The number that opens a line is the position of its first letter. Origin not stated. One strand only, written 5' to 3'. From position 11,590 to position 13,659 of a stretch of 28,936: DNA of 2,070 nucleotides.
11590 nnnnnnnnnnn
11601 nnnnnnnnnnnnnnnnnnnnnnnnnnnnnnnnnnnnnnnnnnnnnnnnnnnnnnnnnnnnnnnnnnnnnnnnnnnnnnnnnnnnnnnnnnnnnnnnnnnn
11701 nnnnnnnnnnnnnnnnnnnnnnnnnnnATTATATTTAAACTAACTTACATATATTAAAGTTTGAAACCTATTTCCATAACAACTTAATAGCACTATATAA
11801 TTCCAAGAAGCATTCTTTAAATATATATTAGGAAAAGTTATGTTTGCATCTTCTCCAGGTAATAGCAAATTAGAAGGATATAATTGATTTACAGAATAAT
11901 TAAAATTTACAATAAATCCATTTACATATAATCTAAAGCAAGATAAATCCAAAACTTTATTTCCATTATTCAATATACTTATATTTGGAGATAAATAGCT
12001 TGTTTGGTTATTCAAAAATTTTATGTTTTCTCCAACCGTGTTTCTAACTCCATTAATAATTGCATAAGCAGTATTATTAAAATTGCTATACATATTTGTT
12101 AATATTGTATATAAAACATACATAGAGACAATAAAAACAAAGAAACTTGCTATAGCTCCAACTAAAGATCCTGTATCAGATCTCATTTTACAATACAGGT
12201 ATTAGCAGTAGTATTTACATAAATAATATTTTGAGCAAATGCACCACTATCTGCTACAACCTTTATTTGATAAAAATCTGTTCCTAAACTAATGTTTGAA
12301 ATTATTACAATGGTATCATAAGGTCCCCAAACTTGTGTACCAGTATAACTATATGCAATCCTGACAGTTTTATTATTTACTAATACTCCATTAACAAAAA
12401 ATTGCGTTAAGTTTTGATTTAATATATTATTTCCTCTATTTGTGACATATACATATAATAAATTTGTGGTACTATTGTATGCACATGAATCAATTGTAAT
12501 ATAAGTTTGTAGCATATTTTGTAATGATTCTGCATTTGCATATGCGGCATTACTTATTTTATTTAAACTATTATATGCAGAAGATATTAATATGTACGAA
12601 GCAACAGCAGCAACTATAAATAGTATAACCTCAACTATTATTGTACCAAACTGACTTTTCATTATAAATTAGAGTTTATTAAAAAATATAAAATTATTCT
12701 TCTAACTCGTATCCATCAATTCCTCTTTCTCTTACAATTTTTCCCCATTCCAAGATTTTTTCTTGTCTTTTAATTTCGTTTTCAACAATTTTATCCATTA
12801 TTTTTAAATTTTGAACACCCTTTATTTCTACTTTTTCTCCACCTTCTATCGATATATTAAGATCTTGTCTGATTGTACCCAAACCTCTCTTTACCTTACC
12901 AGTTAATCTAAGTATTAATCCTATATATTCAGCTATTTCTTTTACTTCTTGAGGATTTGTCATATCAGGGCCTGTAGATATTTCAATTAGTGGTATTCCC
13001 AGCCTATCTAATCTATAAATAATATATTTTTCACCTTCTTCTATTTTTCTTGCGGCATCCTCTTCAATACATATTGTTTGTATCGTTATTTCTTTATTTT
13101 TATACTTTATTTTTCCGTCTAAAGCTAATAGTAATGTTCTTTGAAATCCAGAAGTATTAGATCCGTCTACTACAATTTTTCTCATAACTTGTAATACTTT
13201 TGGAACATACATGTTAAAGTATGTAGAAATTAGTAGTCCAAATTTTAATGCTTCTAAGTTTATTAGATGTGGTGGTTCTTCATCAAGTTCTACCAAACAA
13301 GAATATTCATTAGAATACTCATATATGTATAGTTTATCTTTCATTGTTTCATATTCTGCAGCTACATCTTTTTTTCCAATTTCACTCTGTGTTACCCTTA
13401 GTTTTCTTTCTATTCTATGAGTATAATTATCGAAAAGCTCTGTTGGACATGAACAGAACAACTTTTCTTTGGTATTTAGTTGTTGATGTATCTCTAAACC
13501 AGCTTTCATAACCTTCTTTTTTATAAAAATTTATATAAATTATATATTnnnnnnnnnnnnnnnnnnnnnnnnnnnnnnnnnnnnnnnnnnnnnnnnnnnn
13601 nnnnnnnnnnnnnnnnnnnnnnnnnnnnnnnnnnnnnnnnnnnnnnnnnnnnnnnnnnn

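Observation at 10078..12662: Three-gene operon of pilin/ArlF-ArlG-like proteins ending in a 549-aa sequon-rich putative lectin-like surface protein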

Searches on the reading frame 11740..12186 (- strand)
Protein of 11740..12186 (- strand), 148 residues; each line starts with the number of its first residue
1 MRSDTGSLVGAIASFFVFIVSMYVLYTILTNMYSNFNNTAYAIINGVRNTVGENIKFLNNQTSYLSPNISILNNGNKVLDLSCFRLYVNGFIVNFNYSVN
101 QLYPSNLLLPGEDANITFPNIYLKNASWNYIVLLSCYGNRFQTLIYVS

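Call 3: search_protein_families(library=pfam, proteins=[window:11740-12186:-], max_evalue=1)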
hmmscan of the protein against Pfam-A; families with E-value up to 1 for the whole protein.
window:11740-12186:- (148 aa): 1 family
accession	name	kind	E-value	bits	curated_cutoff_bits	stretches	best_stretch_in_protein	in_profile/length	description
PF18955.5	DUF5698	-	0.057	14.3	27.5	1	8-51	13-56/58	Domain of unknown function (DUF5698)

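Call 4: search_protein_families(library=ncbifam, proteins=[window:11740-12186:-], max_evalue=1)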
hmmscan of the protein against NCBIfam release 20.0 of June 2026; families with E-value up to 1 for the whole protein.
window:11740-12186:- (148 aa): 1 family
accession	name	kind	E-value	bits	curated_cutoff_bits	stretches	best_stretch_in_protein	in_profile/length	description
NF052590.1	ArlF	equivalog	0.0011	19.2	110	1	10-120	7-121/137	archaellum stator protein ArlF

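Call 9: search_solved_structures(query=window:11740-12186:-, max_evalue=10, show_alignments=2)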
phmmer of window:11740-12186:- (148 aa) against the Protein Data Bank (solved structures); distinct sequences matched with E-value up to 10: 46.
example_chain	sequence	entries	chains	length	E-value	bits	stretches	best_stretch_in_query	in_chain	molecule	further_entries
4xrc_D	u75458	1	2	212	0.16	15.6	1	17-110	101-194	Hemagglutinin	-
5yt8_A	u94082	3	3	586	0.19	15.4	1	17-108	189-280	Hemagglutinin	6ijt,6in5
6kcj_A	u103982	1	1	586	0.22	15.2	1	17-106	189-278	Hemagglutinin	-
6iut_A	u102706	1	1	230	0.27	14.9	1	17-108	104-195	Hemagglutinin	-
5dum_A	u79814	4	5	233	0.28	14.8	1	17-108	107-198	Hemagglutinin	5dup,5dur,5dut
8bif_A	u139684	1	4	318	0.32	14.7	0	9-101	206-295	methyltransferase Plu4892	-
8zdz_A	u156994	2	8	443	0.33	14.6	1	19-75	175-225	Gustatory receptor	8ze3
5yt9_A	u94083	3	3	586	0.36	14.5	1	17-104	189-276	Hemagglutinin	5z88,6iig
5ykc_A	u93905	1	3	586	0.36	14.5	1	17-93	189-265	Hemagglutinin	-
6iuv_A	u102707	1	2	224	0.38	14.4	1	17-106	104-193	Hemagglutinin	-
6p3r_E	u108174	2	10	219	0.39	14.4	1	17-107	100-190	Hemagglutinin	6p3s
6a67_B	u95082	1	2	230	0.43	14.2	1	17-107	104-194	Hemagglutinin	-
4xnq_D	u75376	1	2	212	0.48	14.1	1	17-106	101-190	Influenza H5 HA head domain VietNam rdt mutations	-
4kwm_A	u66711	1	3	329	0.5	14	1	17-109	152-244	Hemagglutinin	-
4xnm_C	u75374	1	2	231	0.51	14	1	17-106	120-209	Hemagglutinin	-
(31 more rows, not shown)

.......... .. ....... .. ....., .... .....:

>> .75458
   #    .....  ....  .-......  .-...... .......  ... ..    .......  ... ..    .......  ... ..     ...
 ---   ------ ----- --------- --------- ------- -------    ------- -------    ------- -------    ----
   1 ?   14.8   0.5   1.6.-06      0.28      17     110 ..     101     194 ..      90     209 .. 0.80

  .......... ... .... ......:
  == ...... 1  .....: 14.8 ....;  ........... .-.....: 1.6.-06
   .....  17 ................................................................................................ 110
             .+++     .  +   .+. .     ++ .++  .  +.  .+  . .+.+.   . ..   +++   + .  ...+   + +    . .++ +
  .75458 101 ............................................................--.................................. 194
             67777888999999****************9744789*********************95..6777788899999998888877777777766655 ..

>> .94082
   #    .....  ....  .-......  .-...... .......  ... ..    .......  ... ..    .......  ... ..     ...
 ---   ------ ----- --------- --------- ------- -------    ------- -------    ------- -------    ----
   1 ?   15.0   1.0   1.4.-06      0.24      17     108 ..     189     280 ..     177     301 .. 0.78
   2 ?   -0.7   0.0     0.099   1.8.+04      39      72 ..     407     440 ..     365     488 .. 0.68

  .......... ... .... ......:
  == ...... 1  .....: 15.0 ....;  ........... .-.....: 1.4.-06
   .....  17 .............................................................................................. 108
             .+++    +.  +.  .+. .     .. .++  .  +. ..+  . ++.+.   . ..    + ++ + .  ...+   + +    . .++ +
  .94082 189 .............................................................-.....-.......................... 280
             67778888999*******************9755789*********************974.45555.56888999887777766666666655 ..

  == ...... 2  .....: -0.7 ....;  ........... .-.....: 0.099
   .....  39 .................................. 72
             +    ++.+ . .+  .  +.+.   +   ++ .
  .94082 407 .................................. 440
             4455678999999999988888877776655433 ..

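Call 13: find_homologous_proteins(query=window:11740-12186:-, max_evalue=0.001)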
Query window:11740-12186:- (148 aa): 5 proteins with E <= 0.001 among 19 candidates.
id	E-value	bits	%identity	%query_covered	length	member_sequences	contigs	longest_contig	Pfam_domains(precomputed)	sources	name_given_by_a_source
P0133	2.6e-85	302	97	100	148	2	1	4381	-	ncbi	ncbi:MAG: hypothetical protein ACPLX8_00190 [Nanopusillaceae archaeon]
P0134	1.4e-70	254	49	99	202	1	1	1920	-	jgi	-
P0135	5.2e-51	191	61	100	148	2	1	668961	-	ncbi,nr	ncbi:hypothetical protein [Nanobdella aerobiophila]|nr:hypothetical protein [Nanobdella aerobiophila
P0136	3.2e-48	182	62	99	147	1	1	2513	-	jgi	jgi:archaellum component FlaF (FlaF/FlaG flagellin family)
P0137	9.2e-38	148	55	100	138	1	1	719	-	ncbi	-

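Call 28: search_solved_structures(query=A4, max_evalue=10, show_alignments=2)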
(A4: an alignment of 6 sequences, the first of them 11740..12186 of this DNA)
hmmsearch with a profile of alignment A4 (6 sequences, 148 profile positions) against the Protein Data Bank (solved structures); distinct sequences matched with E-value up to 10: 0.

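Call 47: search_protein_families(library=ncbifam, alignment_id=A4, max_evalue=1)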
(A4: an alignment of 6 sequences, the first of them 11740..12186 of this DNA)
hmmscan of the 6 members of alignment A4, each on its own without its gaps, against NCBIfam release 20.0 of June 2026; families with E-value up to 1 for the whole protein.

A. member 1, window:11740-12186:- (148 aa): 1 family
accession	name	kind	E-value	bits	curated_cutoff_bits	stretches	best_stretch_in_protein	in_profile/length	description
NF052590.1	ArlF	equivalog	0.0011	19.2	110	1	10-120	7-121/137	archaellum stator protein ArlF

B. families by the number of members that match (of 6 scanned): 5 families
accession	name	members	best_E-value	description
NF052590.1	ArlF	6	7.7e-05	archaellum stator protein ArlF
NF002272.0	PRK01207.1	1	0.039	methionine synthase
NF006292.0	PRK08475.1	1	0.063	F0F1 ATP synthase subunit B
NF011874.0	PRK15347.1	1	0.12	two component system sensor kinase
NF009720.0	PRK13247.1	1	0.45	15,16-dihydrobiliverdin:ferredoxin oxidoreductase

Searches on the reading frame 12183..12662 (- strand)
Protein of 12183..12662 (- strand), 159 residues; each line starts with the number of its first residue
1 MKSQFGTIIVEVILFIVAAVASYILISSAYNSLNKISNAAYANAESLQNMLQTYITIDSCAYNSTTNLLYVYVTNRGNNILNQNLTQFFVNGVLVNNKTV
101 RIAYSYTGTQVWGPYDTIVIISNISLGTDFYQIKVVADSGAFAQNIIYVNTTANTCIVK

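Call 3: search_protein_families(library=pfam, proteins=[window:12183-12662:-], max_evalue=1)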
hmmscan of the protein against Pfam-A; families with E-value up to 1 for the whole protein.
window:12183-12662:- (159 aa): 2 families
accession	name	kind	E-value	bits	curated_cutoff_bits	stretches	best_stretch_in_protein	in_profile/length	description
PF01917.21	Arch_flagellin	-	1.7e-09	38.6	29.5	1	4-141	4-156/162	Archaebacterial flagellin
PF07705.17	CARDB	-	0.15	12.8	22.7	1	59-140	13-86/101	CARDB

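Call 4: search_protein_families(library=ncbifam, proteins=[window:12183-12662:-], max_evalue=1)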
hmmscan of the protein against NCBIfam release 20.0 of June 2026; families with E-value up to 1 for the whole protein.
window:12183-12662:- (159 aa): 5 families
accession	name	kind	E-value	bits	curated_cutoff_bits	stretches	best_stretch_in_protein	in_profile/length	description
NF052590.1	ArlF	equivalog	1.4e-15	57.6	110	1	7-140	5-136/137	archaellum stator protein ArlF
NF052591.1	ArlG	equivalog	6.2e-09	36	110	1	9-138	6-140/148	archaellum stator protein ArlG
NF007455.0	PRK10022.1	equivalog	0.011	15.6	167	1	76-155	25-104/169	putative DNA-binding transcriptional regulator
TIGR01710.1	typeII_sec_gspG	equivalog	0.093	12.8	88.85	1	8-116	9-111/134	type II secretion system major pseudopilin GspG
NF006325.0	PRK08541.1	subfamily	0.21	11.4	210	1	5-117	14-126/221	flagellin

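Call 8: search_solved_structures(query=window:12183-12662:-, max_evalue=10, show_alignments=2)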
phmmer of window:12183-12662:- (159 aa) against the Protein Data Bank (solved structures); distinct sequences matched with E-value up to 10: 2.
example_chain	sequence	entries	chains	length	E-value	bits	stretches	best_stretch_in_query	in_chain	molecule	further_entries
5z1l_A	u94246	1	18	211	0.081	16.1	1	3-143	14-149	Flagellin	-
9v95_A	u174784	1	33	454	0.5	13.6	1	5-70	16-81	Flagellin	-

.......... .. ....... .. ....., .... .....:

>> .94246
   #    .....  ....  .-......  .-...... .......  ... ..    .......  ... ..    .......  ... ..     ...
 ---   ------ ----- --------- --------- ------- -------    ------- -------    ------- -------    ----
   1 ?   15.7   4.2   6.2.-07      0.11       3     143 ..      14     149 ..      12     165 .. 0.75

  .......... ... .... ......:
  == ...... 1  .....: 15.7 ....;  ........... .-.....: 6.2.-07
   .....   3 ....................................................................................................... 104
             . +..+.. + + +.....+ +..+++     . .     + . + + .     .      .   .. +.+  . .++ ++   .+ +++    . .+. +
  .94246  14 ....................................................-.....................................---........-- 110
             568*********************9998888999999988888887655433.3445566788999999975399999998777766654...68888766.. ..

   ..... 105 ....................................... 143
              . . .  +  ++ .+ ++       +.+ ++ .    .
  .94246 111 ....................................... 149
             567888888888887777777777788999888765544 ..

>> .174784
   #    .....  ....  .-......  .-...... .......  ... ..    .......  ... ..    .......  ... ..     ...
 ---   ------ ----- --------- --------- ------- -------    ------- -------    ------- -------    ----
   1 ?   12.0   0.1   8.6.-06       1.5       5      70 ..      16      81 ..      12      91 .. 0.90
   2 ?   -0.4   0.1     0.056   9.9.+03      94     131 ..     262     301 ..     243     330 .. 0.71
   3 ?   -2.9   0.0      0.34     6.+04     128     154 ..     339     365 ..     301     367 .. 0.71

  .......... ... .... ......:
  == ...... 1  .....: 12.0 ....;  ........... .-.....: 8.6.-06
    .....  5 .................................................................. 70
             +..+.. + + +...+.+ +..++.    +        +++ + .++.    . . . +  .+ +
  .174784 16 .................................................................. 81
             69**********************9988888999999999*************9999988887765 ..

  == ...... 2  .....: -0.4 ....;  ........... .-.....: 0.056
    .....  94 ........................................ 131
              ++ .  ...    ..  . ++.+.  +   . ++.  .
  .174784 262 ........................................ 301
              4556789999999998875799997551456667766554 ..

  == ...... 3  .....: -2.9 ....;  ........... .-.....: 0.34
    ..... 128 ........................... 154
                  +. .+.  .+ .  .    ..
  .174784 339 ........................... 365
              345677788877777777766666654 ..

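Call 12: find_homologous_proteins(query=window:12183-12662:-, max_evalue=0.001)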
Query window:12183-12662:- (159 aa): 12 proteins with E <= 0.001 among 44 candidates.
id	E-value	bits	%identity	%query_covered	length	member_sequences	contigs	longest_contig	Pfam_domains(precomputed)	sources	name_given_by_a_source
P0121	7.3e-92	323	100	100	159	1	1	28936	PF01917.22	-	-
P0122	1.0e-91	322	99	100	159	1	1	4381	PF01917.22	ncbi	ncbi:MAG: hypothetical protein ACPLX8_00185 [Nanopusillaceae archaeon]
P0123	4.2e-65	236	71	100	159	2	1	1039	PF01917.22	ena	-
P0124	4.7e-65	236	71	100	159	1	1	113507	PF01917.22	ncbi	ncbi:MAG: hypothetical protein ACP5GJ_00420 [Nanopusillaceae archaeon]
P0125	7.2e-65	235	72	100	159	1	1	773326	PF01917.22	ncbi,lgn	ncbi:hypothetical protein YN1_3230 [Nanoarchaeota archaeon]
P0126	3.7e-64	233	70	99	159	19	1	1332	PF01917.22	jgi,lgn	jgi:archaellum component FlaF (FlaF/FlaG flagellin family)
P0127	3.2e-63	230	70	100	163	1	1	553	PF01917.22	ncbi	-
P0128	1.5e-62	228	67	100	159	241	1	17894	PF01917.22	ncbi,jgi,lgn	ncbi:MAG: hypothetical protein RXO36_02535 [Candidatus Nanopusillus acidilobi]|jgi:archaellum compon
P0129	2.0e-62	227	68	99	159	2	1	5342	PF01917.22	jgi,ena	jgi:archaellum component FlaF (FlaF/FlaG flagellin family)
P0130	2.0e-62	227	70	100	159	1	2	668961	PF01917.22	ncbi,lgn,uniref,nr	ncbi:hypothetical protein MJ1_0772 [Nanobdella aerobiophila]|uniref:Uncharacterized protein n=1 Tax=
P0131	9.3e-51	189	67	86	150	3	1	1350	-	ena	-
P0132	8.3e-29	118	77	48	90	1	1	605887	PF01917.22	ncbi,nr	ncbi:hypothetical protein Nps_03420 [Candidatus Nanopusillus acidilobi]|nr:hypothetical protein Nps_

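Call 15: find_encoding_contigs(protein=P0130, flank=10000, max_places=3)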
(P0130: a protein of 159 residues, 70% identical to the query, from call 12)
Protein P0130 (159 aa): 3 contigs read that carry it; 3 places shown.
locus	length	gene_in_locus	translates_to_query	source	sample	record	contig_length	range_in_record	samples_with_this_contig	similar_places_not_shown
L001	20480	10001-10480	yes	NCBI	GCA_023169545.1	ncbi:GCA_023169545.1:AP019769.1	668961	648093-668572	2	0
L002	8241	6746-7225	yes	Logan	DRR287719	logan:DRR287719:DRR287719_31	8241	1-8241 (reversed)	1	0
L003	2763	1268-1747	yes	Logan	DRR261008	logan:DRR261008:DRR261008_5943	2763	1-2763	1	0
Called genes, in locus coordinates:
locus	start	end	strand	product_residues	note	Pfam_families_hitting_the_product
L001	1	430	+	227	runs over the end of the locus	PF00189:Ribosomal_S3_C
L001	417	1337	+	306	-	-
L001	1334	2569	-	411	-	PF01676:Metalloenzyme, PF10143:PhosphMutase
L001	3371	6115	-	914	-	PF03477:ATP-cone, PF00317:Ribonuc_red_lgN, PF02867:Ribonuc_red_lgC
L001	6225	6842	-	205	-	PF00149:Metallophos, PF12850:Metallophos_2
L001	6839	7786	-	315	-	PF17835:NOG1_N, PF09439:SRPRB (weak), PF01926:MMR_HSR1, PF02421:FeoB_N, PF06858:NOG1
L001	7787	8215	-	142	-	PF27746:Small_heat_shock_put (weak), PF00011:HSP20, PF17886:ArsA_HSP20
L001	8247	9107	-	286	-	PF01875:Memo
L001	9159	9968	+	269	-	PF02934:GatB_N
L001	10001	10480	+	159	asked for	PF01917:Flagellin_arch-type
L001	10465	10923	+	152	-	-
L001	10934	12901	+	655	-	-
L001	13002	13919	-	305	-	PF09376:NurA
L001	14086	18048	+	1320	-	-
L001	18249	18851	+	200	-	PF17144:Ribosomal_L5e, PF00861:Ribosomal_L18p (weak)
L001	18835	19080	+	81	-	-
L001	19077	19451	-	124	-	PF00410:Ribosomal_S8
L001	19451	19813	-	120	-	-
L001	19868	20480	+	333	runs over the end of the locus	PF04312:DUF460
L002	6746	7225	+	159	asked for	PF01917:Flagellin_arch-type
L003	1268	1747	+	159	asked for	PF01917:Flagellin_arch-type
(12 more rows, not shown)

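Call 27: search_solved_structures(query=A3, max_evalue=10, show_alignments=3)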
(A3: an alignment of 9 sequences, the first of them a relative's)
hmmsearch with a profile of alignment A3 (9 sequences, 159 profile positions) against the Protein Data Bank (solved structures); distinct sequences matched with E-value up to 10: 2.
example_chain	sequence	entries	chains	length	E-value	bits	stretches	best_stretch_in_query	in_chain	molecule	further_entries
9v95_A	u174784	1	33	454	0.25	14.4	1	5-68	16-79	Flagellin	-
6z1d_A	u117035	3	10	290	1.5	11.8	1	86-120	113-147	Ribulose bisphosphate carboxylase/oxygenase activase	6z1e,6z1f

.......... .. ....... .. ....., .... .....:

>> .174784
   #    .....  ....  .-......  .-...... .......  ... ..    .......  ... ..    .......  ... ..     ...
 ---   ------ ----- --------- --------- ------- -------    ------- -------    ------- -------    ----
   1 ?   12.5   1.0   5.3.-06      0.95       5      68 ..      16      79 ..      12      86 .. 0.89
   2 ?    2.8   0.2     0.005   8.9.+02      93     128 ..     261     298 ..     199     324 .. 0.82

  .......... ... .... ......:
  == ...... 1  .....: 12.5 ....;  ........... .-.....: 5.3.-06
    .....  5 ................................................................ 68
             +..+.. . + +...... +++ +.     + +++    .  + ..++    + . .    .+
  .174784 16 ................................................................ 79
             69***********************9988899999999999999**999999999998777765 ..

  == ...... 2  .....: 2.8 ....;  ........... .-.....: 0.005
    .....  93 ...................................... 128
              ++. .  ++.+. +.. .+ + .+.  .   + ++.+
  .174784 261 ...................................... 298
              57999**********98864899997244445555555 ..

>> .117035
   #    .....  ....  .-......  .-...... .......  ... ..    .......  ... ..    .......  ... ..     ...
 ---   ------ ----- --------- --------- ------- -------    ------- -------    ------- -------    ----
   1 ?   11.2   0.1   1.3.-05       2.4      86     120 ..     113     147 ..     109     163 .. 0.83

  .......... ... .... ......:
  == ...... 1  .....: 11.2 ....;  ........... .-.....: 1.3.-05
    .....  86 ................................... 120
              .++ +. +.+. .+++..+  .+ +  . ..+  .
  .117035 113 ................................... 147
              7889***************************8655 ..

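Call 48: find_related_loci(query=A3, collection=genome_contigs, flank=8000)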
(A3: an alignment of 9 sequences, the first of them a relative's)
Query A3 (159 aa) in genome_contigs; peptide patterns used: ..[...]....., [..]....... (x = any residue, [..] = any of these).
32 stretches matched a pattern; 14 encode a relative of the query (tblastn E <= 1e-3); 13 distinct loci.
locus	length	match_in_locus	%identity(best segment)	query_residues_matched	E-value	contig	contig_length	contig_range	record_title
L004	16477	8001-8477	71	1-159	6e-73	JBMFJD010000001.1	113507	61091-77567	MAG: Nanopusillaceae archaeon isolate KM4331-08 NODE_1_length_113507_cov_49.107467, whole genome shotgun sequence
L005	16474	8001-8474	72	1-158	4e-73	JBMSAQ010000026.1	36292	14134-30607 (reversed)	MAG: Candidatus Nanopusillus sp. isolate Nanopusillus-CON-C-r01 Nanopusillus-CON-C-r01_k141_132460, whole genome shotgun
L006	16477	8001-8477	72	1-159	9e-73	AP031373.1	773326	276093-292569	Nanoarchaeota archaeon YN1 DNA, complete genome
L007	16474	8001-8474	71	1-158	2e-72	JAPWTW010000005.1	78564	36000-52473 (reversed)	MAG: Candidatus Nanopusillus sp. isolate RSNS12 scaffold_49_c1, whole genome shotgun sequence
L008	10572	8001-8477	69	1-159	5e-72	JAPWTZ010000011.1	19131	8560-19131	MAG: Candidatus Nanopusillus sp. isolate RSNS15 scaffold_566_c1, whole genome shotgun sequence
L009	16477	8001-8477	70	1-159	2e-71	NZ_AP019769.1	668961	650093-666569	Nanobdella aerobiophila strain MJ1 chromosome, complete genome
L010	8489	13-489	67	1-159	1e-70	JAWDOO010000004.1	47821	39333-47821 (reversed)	MAG: Candidatus Nanopusillus sp. isolate RHS.bin.5 NODE_28_length_47821_cov_23.0991, whole genome shotgun sequence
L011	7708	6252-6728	68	1-159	1e-70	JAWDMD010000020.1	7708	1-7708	MAG: Candidatus Nanopusillus sp. isolate DS.bin.8 NODE_1039_length_7708_cov_23.194, whole genome shotgun sequence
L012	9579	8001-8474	69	1-158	2e-70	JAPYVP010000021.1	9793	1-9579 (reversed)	MAG: Candidatus Nanopusillus sp. isolate RSNP5 scaffold_1097_c1, whole genome shotgun sequence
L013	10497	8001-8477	66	1-159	1e-69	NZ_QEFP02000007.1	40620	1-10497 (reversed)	Candidatus Nanobsidianus stetteri isolate SCGC AB-777_F03 Ga0188911_104, whole genome shotgun sequence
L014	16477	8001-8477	65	1-159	6e-69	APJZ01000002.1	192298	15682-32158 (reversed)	Candidatus Nanobsidianus stetteri Nst1_C2, whole genome shotgun sequence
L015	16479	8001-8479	77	1-159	8e-51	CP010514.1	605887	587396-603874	Candidatus Nanopusillus acidilobi strain 7A, complete genome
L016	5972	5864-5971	69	1-36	8e-12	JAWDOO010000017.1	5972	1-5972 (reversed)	MAG: Candidatus Nanopusillus sp. isolate RHS.bin.5 NODE_612_length_5972_cov_21.2977, whole genome shotgun sequence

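Call 53: search_protein_families(library=pfam, proteins=[L001:10934-12901:+], max_evalue=0.1)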
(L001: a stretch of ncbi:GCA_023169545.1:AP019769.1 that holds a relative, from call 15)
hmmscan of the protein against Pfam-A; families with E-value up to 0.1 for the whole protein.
L001:10934-12901:+ (655 aa): 0 families

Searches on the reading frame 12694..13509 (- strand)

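Call 6: search_protein_families(library=pfam, proteins=[window:12694-13509:-], max_evalue=0.01)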
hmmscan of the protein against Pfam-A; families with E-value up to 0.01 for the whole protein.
window:12694-13509:- (271 aa): 1 family
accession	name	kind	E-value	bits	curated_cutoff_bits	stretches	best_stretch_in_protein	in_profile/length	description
PF02934.20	GatB_N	-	5.6e-55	186.9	23.4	1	2-253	2-233/277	GatB/GatE catalytic domain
